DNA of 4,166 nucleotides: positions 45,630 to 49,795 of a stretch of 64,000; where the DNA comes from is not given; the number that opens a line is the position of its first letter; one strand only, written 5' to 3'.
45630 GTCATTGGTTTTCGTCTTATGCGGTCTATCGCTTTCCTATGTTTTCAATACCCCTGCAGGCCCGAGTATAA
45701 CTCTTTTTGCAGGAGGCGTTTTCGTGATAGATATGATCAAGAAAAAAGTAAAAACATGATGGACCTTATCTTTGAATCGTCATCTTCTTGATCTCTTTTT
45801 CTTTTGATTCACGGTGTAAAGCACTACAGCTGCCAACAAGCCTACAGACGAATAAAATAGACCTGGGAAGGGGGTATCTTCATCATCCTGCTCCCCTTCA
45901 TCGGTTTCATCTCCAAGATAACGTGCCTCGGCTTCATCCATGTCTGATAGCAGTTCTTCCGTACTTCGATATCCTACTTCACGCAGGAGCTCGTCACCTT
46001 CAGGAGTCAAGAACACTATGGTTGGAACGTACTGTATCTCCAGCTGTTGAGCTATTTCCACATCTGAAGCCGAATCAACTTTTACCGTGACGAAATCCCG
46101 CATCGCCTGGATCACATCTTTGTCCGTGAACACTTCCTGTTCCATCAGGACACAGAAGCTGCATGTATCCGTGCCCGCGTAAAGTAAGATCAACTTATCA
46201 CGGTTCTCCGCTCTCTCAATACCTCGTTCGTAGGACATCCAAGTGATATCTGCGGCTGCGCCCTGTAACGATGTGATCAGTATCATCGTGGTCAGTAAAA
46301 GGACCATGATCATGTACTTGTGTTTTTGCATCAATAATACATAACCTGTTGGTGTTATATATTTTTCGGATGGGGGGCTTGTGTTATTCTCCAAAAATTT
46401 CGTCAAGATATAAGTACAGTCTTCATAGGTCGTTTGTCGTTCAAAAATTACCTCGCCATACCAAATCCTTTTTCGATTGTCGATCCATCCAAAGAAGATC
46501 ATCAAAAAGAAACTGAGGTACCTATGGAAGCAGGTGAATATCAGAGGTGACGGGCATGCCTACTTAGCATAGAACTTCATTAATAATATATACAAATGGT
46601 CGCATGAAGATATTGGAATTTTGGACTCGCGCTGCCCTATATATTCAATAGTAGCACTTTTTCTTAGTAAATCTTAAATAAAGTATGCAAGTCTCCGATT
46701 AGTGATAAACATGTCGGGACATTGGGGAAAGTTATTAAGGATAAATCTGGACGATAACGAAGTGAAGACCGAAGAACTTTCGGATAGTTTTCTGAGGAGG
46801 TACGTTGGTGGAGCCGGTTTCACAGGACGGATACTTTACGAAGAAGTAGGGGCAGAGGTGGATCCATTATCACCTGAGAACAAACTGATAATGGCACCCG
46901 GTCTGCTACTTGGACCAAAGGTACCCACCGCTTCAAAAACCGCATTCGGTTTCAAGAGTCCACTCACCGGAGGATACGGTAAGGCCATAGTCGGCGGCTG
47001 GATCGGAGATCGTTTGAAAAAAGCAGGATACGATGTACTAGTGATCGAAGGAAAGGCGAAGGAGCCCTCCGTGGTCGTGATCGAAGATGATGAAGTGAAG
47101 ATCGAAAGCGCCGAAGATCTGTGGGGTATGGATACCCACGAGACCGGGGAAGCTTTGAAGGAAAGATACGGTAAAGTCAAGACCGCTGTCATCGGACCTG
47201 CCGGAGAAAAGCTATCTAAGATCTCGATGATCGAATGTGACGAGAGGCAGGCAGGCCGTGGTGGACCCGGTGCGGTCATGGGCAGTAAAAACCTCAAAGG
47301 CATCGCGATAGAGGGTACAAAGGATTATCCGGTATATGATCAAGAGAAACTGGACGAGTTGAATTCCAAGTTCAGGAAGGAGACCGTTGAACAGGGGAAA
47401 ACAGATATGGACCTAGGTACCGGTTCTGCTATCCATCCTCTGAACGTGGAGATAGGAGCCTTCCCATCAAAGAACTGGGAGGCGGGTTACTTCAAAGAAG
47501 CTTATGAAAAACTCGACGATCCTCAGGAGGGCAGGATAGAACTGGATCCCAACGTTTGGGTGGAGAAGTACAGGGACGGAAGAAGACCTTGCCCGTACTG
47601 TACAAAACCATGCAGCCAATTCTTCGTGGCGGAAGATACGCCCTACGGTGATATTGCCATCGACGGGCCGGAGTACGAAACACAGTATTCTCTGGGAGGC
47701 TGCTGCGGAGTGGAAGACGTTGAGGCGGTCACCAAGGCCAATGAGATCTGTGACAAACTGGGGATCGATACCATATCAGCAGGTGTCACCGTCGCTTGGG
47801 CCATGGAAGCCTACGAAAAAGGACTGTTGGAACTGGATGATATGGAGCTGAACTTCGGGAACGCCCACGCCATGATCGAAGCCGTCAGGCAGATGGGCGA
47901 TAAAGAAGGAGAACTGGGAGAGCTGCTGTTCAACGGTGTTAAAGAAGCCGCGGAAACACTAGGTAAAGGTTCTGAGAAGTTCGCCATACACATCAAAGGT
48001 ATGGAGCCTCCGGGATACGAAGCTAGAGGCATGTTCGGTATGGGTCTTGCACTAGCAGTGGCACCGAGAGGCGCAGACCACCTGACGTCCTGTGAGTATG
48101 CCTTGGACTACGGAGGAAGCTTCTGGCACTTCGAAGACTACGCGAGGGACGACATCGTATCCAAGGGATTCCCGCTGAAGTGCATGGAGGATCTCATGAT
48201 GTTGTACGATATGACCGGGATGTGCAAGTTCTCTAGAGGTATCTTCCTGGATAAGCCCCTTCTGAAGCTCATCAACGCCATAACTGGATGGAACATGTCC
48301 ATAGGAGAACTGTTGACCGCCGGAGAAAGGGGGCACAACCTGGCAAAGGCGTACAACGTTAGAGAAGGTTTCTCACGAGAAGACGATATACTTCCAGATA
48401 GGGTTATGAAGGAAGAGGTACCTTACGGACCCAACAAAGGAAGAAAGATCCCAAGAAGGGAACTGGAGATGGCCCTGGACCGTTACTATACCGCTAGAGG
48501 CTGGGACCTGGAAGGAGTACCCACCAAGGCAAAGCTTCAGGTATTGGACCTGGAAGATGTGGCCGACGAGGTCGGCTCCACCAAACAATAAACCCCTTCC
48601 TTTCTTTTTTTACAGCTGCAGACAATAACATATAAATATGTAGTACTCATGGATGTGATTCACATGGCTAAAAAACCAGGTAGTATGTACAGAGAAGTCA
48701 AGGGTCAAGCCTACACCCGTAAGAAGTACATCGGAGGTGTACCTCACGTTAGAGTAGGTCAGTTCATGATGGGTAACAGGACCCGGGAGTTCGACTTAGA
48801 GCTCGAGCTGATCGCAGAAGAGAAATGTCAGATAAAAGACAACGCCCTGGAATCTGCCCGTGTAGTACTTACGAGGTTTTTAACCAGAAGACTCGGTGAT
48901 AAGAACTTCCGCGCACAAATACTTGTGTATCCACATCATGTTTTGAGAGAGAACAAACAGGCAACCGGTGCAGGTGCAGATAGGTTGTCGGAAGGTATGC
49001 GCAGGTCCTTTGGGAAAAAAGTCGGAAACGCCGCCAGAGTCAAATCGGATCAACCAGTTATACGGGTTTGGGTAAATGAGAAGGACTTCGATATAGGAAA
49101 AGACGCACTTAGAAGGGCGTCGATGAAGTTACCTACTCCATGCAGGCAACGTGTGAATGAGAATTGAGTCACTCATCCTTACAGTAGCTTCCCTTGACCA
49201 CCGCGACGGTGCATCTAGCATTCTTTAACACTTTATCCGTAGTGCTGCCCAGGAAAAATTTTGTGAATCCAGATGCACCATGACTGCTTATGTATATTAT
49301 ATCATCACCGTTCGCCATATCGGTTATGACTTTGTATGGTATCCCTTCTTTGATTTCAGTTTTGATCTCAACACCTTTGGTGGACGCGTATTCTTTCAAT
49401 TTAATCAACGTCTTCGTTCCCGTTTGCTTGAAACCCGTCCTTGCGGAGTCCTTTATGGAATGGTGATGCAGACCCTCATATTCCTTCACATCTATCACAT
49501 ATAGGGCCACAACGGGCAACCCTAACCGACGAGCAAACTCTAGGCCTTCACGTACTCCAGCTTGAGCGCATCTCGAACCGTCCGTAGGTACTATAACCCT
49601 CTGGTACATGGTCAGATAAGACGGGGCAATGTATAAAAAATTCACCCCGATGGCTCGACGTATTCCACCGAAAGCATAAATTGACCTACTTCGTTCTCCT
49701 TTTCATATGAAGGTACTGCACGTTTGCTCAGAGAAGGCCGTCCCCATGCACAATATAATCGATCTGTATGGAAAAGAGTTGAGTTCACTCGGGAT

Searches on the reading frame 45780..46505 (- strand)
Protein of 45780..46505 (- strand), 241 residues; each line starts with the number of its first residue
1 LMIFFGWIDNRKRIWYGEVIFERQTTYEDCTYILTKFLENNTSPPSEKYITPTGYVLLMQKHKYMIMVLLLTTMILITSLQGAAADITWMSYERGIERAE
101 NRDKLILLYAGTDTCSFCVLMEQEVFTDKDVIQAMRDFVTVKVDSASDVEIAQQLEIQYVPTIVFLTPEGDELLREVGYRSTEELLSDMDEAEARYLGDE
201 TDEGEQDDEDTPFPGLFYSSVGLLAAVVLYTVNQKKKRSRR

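Call 72: search_protein_families(library=pfam, proteins=[window:45780-46505:-], max_evalue=0.00001)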
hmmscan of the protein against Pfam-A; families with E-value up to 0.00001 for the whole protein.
window:45780-46505:- (241 aa): 4 families
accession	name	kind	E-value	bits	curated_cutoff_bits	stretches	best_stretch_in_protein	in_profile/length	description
PF13098.12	Thioredoxin_2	-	3.1e-12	47.2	27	1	101-186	3-101/104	Thioredoxin-like domain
PF13899.12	Thioredoxin_7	-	4.7e-12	46.3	27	1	88-168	1-83/83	Thioredoxin-like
PF03190.21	Thioredox_DsbH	-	1.5e-11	45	27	1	81-152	14-87/163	Protein of unknown function, DUF255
PF00085.26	Thioredoxin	-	1.4e-06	28.7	23.5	1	101-190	16-102/103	Thioredoxin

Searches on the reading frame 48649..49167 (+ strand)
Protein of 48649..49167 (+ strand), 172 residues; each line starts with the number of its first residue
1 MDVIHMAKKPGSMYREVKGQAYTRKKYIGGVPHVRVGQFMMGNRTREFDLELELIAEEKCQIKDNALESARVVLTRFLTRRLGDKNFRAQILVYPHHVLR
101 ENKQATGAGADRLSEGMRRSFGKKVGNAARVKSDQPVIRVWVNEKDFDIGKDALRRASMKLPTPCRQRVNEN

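Call 72: search_protein_families(library=pfam, proteins=[window:48649-49167:+], max_evalue=0.00001)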
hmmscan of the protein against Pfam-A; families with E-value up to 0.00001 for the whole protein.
window:48649-49167:+ (172 aa): 1 family
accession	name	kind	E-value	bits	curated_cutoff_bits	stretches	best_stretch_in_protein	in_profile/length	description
PF00252.24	Ribosomal_L16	-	1.3e-26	93.5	27.9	1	18-166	2-130/132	Ribosomal protein L16p/L10e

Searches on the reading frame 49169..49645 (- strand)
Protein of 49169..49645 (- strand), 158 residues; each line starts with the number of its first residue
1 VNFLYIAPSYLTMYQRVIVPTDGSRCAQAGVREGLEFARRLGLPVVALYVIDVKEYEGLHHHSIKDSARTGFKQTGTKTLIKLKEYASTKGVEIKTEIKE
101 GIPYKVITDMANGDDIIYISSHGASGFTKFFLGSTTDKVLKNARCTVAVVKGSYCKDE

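Call 72: search_protein_families(library=pfam, proteins=[window:49169-49645:-], max_evalue=0.00001)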
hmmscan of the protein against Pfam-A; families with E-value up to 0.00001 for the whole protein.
window:49169-49645:- (158 aa): 1 family
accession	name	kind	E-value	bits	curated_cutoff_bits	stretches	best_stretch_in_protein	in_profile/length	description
PF00582.32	Usp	-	2e-26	93.7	24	1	13-151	1-141/141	Universal stress protein family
